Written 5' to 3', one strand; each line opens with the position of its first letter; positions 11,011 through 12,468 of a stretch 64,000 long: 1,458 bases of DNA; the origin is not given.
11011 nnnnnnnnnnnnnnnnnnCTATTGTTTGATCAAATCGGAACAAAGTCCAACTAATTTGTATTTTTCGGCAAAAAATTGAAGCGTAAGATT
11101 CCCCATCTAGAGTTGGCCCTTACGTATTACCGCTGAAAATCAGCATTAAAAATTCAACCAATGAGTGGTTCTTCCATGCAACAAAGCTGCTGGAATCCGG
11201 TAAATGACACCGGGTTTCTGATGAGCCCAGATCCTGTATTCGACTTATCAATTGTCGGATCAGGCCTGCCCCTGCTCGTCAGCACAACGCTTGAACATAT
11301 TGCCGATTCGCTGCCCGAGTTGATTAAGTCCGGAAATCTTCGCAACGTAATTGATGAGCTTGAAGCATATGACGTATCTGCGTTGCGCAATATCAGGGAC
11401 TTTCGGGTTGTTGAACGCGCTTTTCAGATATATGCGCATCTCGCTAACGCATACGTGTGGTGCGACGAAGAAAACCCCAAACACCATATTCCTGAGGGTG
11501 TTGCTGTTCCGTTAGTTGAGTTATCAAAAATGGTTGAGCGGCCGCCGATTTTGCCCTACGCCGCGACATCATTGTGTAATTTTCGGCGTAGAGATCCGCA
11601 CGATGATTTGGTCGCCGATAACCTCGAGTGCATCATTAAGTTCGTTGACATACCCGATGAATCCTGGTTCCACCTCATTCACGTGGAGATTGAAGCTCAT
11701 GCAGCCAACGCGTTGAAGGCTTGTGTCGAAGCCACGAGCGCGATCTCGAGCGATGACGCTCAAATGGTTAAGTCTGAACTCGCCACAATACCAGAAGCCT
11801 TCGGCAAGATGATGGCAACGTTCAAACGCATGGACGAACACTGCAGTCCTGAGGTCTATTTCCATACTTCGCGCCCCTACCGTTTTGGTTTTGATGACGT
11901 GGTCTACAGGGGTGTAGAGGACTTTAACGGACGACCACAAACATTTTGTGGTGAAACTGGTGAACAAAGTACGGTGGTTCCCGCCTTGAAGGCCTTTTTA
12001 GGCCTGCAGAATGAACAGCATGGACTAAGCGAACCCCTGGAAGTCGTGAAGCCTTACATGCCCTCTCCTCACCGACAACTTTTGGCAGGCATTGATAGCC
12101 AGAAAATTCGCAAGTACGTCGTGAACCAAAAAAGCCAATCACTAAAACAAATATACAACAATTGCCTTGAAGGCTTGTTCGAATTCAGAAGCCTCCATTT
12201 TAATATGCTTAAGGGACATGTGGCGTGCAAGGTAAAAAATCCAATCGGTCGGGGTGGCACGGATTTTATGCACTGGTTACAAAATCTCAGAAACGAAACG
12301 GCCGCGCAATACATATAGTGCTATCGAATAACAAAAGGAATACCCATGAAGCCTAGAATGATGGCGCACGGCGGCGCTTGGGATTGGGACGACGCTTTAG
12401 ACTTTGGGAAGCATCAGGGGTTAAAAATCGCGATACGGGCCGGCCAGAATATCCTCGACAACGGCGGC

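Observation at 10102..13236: LysR-controlled operon pairing a bacterial IDO-family heme dioxygenase with an asparaginase-type Ntn amidohydrolase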

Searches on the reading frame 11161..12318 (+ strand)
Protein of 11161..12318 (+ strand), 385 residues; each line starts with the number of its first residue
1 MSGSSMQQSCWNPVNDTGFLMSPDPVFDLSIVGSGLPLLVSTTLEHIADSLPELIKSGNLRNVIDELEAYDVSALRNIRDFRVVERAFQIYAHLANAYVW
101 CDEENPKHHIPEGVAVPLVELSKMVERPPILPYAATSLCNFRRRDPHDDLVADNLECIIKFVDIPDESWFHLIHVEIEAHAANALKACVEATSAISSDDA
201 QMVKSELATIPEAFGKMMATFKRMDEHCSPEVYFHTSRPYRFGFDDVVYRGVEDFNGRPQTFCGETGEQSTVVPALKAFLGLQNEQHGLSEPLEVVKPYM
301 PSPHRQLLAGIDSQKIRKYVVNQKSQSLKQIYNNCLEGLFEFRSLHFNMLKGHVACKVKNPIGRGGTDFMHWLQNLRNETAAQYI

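Call 3: search_protein_families(library=pfam, proteins=[window:11161-12318:+], max_evalue=0.01)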
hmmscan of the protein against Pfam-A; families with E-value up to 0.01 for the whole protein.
window:11161-12318:+ (385 aa): 1 family
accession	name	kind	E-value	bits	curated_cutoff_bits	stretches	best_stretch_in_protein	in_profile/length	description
PF01231.23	IDO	-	1.6e-70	238.4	26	1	40-356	27-359/412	Indoleamine 2,3-dioxygenase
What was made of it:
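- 11161..12318 (+): IDO-family haem dioxygenase. Probable true start is 11176 (380 aa). The proximal His346 codon is 12196-12198. The loop motif is GRGGTD at residues 363-368. PF01231 at 238 bits (call 3).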

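Call 4: search_protein_families(library=ncbifam, proteins=[window:11161-12318:+], max_evalue=0.01)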
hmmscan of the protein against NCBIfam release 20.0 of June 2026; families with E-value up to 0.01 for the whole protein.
window:11161-12318:+ (385 aa): 0 families

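Call 5: search_solved_structures(query=window:11161-12318:+, max_evalue=0.001, show_alignments=2)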
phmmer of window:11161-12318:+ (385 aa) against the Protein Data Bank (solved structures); distinct sequences matched with E-value up to 0.001: 25.
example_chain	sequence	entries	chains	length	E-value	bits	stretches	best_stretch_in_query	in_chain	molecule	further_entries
6cxu_A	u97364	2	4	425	1.4e-39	139.3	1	46-357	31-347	Indoleamine 2,3-dioxygenase 1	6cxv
4u74_A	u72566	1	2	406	1.5e-38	135.9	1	46-357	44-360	Indoleamine 2,3-dioxygenase 1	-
7e0u_A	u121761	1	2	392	1.7e-38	135.8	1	46-357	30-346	Indoleamine 2,3-dioxygenase 1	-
7e0o_A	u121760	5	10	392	1.8e-38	135.6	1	46-357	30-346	Indoleamine 2,3-dioxygenase 1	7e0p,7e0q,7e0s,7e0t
6pu7_A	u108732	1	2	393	1.9e-38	135.6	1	46-357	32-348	Indoleamine 2,3-dioxygenase 1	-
5whr_A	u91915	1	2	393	1.9e-38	135.6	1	46-357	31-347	Indoleamine 2,3-dioxygenase 1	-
6f0a_A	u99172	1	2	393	1.9e-38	135.6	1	46-357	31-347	Indoleamine 2,3-dioxygenase 1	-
8abx_A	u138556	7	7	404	1.9e-38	135.6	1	46-357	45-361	Indoleamine 2,3-dioxygenase 1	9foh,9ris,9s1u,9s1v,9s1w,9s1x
6azw_A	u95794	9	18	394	1.9e-38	135.6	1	46-357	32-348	Indoleamine 2,3-dioxygenase 1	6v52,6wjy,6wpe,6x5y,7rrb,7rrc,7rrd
6azu_A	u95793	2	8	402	1.9e-38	135.6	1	46-357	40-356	Indoleamine 2,3-dioxygenase 1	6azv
5ek2_A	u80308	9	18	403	2e-38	135.5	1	46-357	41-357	Indoleamine 2,3-dioxygenase 1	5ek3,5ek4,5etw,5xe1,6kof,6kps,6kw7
2d0t_A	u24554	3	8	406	2e-38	135.5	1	46-357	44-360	Indoleamine 2,3-dioxygenase | Indoleamine 2,3-dioxygenase 1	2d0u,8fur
7b1o_A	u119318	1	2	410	2.2e-38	135.4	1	46-357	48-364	Indoleamine 2,3-dioxygenase 1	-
7m63_A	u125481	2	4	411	2.2e-38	135.4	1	46-357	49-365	Indoleamine 2,3-dioxygenase 1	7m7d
6r63_A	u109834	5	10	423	2.2e-38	135.3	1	46-357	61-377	Indoleamine 2,3-dioxygenase 1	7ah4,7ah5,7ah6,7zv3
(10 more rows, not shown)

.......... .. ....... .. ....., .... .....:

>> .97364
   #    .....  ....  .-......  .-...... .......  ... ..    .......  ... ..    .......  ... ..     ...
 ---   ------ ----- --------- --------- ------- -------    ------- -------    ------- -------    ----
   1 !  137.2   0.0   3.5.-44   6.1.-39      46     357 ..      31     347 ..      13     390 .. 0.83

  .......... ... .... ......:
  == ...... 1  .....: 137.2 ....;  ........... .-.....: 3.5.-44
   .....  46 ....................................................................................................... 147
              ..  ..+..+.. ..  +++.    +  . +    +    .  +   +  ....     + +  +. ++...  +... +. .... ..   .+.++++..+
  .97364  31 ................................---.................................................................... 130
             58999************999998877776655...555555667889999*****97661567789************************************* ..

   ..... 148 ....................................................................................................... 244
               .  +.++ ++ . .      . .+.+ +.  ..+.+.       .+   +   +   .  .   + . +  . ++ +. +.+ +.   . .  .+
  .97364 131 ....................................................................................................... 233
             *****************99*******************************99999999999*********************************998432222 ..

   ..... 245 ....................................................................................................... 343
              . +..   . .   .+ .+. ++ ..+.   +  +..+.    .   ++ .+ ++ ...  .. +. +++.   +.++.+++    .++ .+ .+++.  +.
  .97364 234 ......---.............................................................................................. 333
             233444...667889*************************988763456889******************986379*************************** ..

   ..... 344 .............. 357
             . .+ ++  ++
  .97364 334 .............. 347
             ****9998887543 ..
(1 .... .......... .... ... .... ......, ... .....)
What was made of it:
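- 11161..12318 (+): Human IDO1 E about 1e-39 (call 5).
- Checked: Best solved relative is human IDO1, E about 1e-39 (call 5).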

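Call 7: find_homologous_proteins(query=window:11161-12318:+, max_evalue=1e-10)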
Query window:11161-12318:+ (385 aa): 95 proteins with E <= 1e-10 among 3122 candidates.
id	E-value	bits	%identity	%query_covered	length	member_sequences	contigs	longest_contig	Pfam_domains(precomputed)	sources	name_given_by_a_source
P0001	2.8e-261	884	100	99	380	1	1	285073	PF01231.24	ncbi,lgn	ncbi:MAG: hypothetical protein AAF434_11365 [Pseudomonadota bacterium]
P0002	9.8e-177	606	67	99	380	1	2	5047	PF01231.24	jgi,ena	-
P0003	2.4e-176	604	67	99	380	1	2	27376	PF01231.24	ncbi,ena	-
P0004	2.9e-173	594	66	99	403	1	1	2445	PF01231.24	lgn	-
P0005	3.5e-166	571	64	99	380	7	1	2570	PF01231.24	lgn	-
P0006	4.9e-159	547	62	99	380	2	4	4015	PF01231.24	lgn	-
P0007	1.0e-158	546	61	98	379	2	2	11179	PF01231.24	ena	-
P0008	3.7e-158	544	61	98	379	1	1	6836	PF01231.24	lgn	-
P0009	7.3e-158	544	61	98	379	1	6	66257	PF01231.24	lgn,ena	-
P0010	2.6e-157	542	63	98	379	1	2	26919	PF01231.24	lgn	-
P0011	6.4e-157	540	61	98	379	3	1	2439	PF01231.24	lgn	-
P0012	1.6e-155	536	60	98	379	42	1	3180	PF01231.24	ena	-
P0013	3.9e-154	531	63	95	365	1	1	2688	PF01231.24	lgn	-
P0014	2.0e-153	529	58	99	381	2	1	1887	PF01231.24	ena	-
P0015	2.2e-153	529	58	99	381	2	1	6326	PF01231.24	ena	-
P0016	1.0e-152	527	60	99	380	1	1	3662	PF01231.24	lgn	-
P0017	3.7e-151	521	58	99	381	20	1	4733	PF01231.24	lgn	-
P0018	1.1e-150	520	59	99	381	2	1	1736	PF01231.24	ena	-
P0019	4.8e-148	511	58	99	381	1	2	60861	PF01231.24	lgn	-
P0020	1.2e-147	510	57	99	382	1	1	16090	PF01231.24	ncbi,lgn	ncbi:MAG: hypothetical protein ACPG7F_01020 [Aggregatilineales bacterium]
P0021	6.7e-147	507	58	99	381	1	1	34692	PF01231.24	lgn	-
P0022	8.2e-146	504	56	99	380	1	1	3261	PF01231.24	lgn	-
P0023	3.7e-145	502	58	96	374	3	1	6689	PF01231.24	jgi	-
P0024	2.9e-144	499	57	99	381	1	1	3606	PF01231.24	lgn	-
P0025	3.9e-144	498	56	99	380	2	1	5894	PF01231.24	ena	-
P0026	1.9e-142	493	54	99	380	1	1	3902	PF01231.24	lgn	-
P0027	2.5e-142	492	57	99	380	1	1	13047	PF01231.24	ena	-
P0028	5.2e-141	488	57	99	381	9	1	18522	PF01231.24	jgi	-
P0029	5.9e-141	488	55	99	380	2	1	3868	PF01231.24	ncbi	-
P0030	1.7e-140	486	58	95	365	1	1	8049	PF01231.24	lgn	-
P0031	1.8e-140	486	53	99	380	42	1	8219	PF01231.24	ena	-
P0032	1.8e-140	486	55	99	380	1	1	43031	PF01231.24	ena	-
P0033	2.0e-140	486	54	99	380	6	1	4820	PF01231.24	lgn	-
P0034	2.4e-139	483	54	99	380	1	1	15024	PF01231.24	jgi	jgi:indoleamine 2,3-dioxygenase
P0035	1.3e-138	480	55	99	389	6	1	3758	PF01231.24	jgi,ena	-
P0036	3.8e-138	479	55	99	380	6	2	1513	PF01231.24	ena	-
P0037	1.6e-137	477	56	99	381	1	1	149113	PF01231.24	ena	-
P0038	5.8e-137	475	53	99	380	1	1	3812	PF01231.24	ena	-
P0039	9.7e-136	471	55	98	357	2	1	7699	PF01231.24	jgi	-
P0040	2.3e-135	469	53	99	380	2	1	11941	PF01231.24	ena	-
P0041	2.0e-134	466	54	99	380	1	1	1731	PF01231.24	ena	-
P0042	1.6e-132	460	53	99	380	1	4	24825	PF01231.24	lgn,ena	-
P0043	2.7e-132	459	51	99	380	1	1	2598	PF01231.24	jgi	jgi:indoleamine 2,3-dioxygenase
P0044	6.6e-132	458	55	95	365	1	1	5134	PF01231.24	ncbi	-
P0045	7.8e-132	458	54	95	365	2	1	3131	PF01231.24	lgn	-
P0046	4.5e-131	455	52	99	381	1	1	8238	PF01231.24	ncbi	ncbi:MAG: hypothetical protein AAF629_21850 [Chloroflexota bacterium]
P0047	2.7e-130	453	51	99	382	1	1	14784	PF01231.24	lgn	-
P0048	1.9e-129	450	52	99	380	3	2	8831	PF01231.24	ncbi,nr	ncbi:MAG: hypothetical protein HOH19_03620 [Kordiimonadaceae bacterium]|nr:hypothetical protein [Kor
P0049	1.6e-128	447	52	95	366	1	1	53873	PF01231.24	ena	-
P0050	1.2e-127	444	52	99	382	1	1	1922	PF01231.24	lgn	-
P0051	8.6e-127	441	52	99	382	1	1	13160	PF01231.24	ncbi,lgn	ncbi:MAG: hypothetical protein ACPGGK_11370 [Pikeienuella sp.]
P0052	2.4e-126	440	52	95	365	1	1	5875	PF01231.24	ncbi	-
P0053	3.2e-126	439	52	99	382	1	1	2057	PF01231.24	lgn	-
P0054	7.9e-126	438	54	95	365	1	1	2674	PF01231.24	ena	-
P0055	4.5e-125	436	51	99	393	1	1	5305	PF01231.24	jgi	-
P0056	4.6e-124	432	51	100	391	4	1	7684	PF01231.24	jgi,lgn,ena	jgi:indoleamine 2,3-dioxygenase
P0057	8.7e-124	431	49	99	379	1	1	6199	PF01231.24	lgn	-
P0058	5.7e-123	429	48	99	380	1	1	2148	PF01231.24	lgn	-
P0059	1.5e-120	421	49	95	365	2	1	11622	PF01231.24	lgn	-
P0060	2.2e-120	420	49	98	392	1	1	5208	PF01231.24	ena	-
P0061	6.6e-120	419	50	95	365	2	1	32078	PF01231.24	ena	-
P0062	5.4e-119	416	51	95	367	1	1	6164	PF01231.24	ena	-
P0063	1.4e-118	414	50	98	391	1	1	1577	PF01231.24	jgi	-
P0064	2.1e-118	414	50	95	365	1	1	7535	PF01231.24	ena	-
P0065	2.3e-116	407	48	99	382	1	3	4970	PF01231.24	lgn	-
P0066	5.2e-116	406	51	95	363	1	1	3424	PF01231.24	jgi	jgi:indoleamine 2,3-dioxygenase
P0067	2.0e-114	401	52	88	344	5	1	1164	PF01231.24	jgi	jgi:indoleamine 2,3-dioxygenase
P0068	2.3e-114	400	49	99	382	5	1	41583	PF01231.24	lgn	-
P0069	6.0e-114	399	48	99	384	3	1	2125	PF01231.24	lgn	-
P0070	1.7e-111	391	47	98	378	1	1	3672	PF01231.24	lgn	-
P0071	1.0e-110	388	48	99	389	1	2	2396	PF01231.24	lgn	-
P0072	1.3e-102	362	47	99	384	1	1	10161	PF01231.24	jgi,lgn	jgi:indoleamine 2,3-dioxygenase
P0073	3.7e-101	357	46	99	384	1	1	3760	PF01231.24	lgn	-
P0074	1.4e-100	355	45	98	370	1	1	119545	PF01231.24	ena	-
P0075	3.2e-100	354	62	65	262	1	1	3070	PF01231.24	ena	-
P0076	4.4e-98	347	45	99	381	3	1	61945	PF01231.24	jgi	jgi:indoleamine 2,3-dioxygenase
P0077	7.1e-98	346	45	99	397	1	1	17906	PF01231.24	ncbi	-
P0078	5.0e-97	343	45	99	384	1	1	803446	PF01231.24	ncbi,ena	-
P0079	9.4e-97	342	46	96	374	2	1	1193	PF01231.24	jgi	jgi:indoleamine 2,3-dioxygenase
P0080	1.2e-96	342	45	99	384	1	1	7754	PF01231.24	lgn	-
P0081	3.1e-95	337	44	99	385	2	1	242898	PF01231.24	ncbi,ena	-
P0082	3.7e-95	337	45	99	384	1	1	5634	PF01231.24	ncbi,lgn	-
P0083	3.8e-91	324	43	99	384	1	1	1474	PF01231.24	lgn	-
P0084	2.4e-90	321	54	70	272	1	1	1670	PF01231.24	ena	-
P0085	2.6e-88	315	44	99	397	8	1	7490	PF01231.24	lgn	-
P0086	3.6e-88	314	53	71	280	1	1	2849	PF01231.24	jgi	jgi:indoleamine 2,3-dioxygenase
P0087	8.3e-87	310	58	60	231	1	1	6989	PF01231.24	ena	-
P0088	8.4e-83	296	41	97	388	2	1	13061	PF01231.24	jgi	jgi:indoleamine 2,3-dioxygenase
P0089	7.0e-76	274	51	62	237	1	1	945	PF01231.24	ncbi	-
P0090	3.6e-73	265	57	54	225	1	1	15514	PF01231.24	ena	-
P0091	1.5e-53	200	34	89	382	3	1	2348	PF01231.24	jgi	jgi:indoleamine 2,3-dioxygenase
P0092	3.0e-47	179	31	95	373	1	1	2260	PF01231.24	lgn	-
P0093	1.3e-32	131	27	95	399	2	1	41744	PF01231.24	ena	-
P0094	1.3e-30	125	28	86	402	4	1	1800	PF01231.24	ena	-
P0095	8.0e-30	122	26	96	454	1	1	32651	PF01231.24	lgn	-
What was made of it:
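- Closest known: Indoleamine 2,3-dioxygenase. Different: NCBIfam has no model for it, and the public record calls it 'hypothetical protein' (calls 4, 7).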

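Call 10: find_related_loci(query=A1, collection=genome_contigs, flank=10000)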
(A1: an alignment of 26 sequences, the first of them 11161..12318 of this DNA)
Query A1 (385 aa) in genome_contigs; peptide patterns used: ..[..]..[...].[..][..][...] (x = any residue, [..] = any of these).
21 stretches matched a pattern; 15 encode a relative of the query (tblastn E <= 1e-3); 15 distinct loci.
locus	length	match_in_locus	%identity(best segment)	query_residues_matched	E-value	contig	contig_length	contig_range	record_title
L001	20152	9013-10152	60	6-385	5e-163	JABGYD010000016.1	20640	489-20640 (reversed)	MAG: Kordiimonadaceae bacterium isolate SI034_bin90 k141_2182546, whole genome shotgun sequence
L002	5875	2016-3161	52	4-385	3e-141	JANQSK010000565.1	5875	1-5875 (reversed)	MAG: Anaerolineae bacterium isolate IP29b_bin.94 k99_3063423, whole genome shotgun sequence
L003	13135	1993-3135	51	5-385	3e-135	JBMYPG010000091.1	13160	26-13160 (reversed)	MAG: Pikeienuella sp. isolate ME_XS_2307_bin_12 ME_XS_2307_bin_12_90, whole genome shotgun sequence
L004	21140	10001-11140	49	6-385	9e-135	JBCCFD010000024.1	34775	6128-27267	MAG: Chloroflexota bacterium isolate P01_B01_bin.122 k141_3558444_length_34775_cov_35.6960, whole genome shotgun sequenc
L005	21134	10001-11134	48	8-385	2e-121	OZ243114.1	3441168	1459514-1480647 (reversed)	MAG: Henriciella sp. isolate 190fcf66-4c39-45b6-a100-7080f955c618 genome assembly, chromosome: 1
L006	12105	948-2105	46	5-385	4e-107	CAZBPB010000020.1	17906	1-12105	MAG TPA_asm: uncultured Pleurocapsa sp. isolate binchicken_co179_53 genome assembly, contig: NODE_6423_length_17906_cov_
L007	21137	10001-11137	45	6-380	7e-105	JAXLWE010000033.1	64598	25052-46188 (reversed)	MAG: Anaerolineae bacterium isolate STL-CHL15 C2.163.fa-33, whole genome shotgun sequence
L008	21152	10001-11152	44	6-385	3e-104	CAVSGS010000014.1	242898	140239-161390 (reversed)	MAG: uncultured Chloroflexia bacterium isolate MFD05684.bin.2.179 genome assembly, contig: contig_36362, whole genome sh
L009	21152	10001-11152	45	6-385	6e-101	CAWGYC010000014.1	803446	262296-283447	MAG: uncultured Chloroflexia bacterium isolate MFD02416.bin.1.414 genome assembly, contig: contig_61528, whole genome sh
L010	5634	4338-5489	45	6-385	1e-100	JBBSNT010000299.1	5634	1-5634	MAG: Aggregatilineales bacterium isolate LS6_sbin.11 LS6_sbin.11_K_1638550_L_5634_cov_12.2864, whole genome shotgun sequ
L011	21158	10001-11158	43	5-385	2e-96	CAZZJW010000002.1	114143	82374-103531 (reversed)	MAG TPA_asm: uncultured Pleurocapsa sp. isolate SRP124364_co1_407 genome assembly, contig: NODE_43_length_114143_cov_10.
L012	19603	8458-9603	41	7-385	9e-87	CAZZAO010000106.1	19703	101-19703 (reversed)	MAG TPA_asm: uncultured Anaerolineaceae bacterium isolate SRP263991_co5_127 genome assembly, contig: NODE_5427_length_19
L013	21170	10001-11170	31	2-385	3e-55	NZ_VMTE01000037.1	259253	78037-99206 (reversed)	MAG: Hyphomonas sp. isolate S2_81 k141_496450, whole genome shotgun sequence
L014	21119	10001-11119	32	13-385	1e-48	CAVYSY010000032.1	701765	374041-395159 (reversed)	MAG: uncultured delta proteobacterium isolate MFD05674.bin.2.184 genome assembly, contig: contig_52212, whole genome sho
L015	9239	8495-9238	34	5-259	2e-36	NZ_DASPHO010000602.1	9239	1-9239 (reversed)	MAG: Hyalangium sp. isolate SMAG_U11958 k141_2810248, whole genome shotgun sequence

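Call 12: find_related_loci(query=A1, collection=metagenome_contigs, flank=10000)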
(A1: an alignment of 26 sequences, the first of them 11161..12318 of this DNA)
Query A1 (385 aa) in metagenome_contigs; peptide patterns used: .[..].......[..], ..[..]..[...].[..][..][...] (x = any residue, [..] = any of these).
239 stretches matched a pattern; 142 encode a relative of the query (tblastn E <= 1e-3); the best 80 are kept; 80 distinct loci.
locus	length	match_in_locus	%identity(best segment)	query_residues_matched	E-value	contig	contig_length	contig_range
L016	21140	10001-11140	61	6-385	4e-165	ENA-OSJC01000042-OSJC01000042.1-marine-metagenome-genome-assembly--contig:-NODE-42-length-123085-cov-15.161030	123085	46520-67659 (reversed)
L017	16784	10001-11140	60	6-385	3e-163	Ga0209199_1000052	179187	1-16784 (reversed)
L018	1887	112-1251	58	6-385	9e-174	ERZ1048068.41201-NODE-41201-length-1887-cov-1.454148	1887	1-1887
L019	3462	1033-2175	58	5-385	6e-167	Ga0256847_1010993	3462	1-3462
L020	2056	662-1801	58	6-385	9e-171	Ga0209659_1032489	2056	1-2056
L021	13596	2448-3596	56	3-385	5e-151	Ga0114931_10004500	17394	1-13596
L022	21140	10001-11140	57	6-385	1e-148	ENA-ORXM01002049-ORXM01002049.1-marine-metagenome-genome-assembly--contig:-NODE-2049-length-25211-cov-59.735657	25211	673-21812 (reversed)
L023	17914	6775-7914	57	6-385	1e-148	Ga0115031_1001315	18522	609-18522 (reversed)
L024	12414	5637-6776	57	6-385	4e-148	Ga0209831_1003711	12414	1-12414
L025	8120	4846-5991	53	4-385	1e-146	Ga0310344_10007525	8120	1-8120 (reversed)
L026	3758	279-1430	55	2-385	1e-150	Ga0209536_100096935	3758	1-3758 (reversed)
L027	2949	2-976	60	61-385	1e-147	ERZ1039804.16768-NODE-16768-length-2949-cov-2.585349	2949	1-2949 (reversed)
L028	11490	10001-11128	49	10-385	2e-130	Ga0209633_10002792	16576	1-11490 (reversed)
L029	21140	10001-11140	58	6-385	1e-157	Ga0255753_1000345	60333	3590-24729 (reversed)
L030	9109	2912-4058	52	4-385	3e-121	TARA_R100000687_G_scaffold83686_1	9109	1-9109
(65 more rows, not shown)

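Call 13: find_encoding_contigs(protein=P0003, flank=8000, max_places=2)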
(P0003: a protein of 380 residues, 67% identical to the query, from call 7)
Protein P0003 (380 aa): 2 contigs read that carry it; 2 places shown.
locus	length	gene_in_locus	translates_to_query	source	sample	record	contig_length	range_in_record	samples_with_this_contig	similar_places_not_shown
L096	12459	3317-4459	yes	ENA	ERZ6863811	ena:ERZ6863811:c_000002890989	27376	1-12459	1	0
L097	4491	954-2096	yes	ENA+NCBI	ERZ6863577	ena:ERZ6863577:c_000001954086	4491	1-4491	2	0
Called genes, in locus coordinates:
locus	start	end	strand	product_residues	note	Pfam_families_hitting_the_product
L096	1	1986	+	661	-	?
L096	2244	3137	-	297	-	PF00126:HTH_1, PF03466:LysR_substrate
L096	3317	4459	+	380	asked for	PF01231:IDO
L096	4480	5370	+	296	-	PF01112:Asparaginase_2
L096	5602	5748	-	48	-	-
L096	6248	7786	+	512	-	PF00665:rve (weak), PF22483:Mu-transpos_C_2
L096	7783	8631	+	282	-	PF01695:IstB_IS21, PF20720:nSTAND3 (weak), PF00004:AAA (weak)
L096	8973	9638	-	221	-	PF01243:PNPOx_N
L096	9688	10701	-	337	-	PF00795:CN_hydrolase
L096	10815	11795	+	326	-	PF14525:AraC_binding_2, PF12833:HTH_18, PF00165:HTH_AraC (weak)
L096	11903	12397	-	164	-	PF00107:ADH_zinc_N, PF13602:ADH_zinc_N_2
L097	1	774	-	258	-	?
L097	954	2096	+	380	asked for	PF01231:IDO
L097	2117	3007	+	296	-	PF01112:Asparaginase_2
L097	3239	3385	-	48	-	-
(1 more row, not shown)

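Call 14: find_encoding_contigs(protein=P0009, flank=8000, max_places=2)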
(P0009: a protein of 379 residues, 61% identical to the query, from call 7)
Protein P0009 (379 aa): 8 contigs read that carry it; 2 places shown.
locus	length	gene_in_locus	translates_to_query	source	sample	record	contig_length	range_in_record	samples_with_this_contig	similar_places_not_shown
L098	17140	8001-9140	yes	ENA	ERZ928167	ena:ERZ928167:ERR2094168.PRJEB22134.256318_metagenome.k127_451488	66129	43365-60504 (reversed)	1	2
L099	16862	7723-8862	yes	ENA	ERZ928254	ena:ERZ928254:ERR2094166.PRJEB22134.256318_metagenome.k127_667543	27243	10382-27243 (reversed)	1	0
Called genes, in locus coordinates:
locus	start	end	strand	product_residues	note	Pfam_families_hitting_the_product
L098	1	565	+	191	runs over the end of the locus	PF04279:IspA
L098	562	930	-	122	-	-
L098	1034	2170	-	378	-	PF23914:TPR_CcmH_CycH, PF13432:TPR_16 (faint), PF07719:TPR_2 (faint), PF13181:TPR_8 (faint), PF13371:TPR_9 (faint), PF13428:TPR_14 (faint), PF14559:TPR_19 (faint), PF23914:TPR_CcmH_CycH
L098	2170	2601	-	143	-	PF03918:CcmH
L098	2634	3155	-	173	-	PF00578:AhpC-TSA, PF08534:Redoxin, PF00085:Thioredoxin (weak)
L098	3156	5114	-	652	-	PF01578:Cytochrom_C_asm, PF16327:CcmF_C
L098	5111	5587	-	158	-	PF03100:CcmE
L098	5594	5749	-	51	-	PF04995:CcmD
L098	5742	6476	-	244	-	PF01578:Cytochrom_C_asm, PF27518:CcmC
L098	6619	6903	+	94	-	PF09656:PGPGW (weak)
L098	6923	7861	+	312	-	PF02574:S-methyl_trans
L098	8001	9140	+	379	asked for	PF01231:IDO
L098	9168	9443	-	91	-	-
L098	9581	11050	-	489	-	PF02386:TrkH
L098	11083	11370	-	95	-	-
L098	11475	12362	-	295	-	PF00126:HTH_1, PF03466:LysR_substrate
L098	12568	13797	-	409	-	-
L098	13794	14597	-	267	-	PF07044:DUF1329 (faint), PF17131:TP_0789-like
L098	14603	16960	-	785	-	PF03176:MMPL, PF00873:ACR_tran (faint), PF02460:Patched (weak), PF12349:Sterol-sensing (weak), PF03176:MMPL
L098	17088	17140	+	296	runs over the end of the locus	PF00126:HTH_1, PF03466:LysR_substrate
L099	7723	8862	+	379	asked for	PF01231:IDO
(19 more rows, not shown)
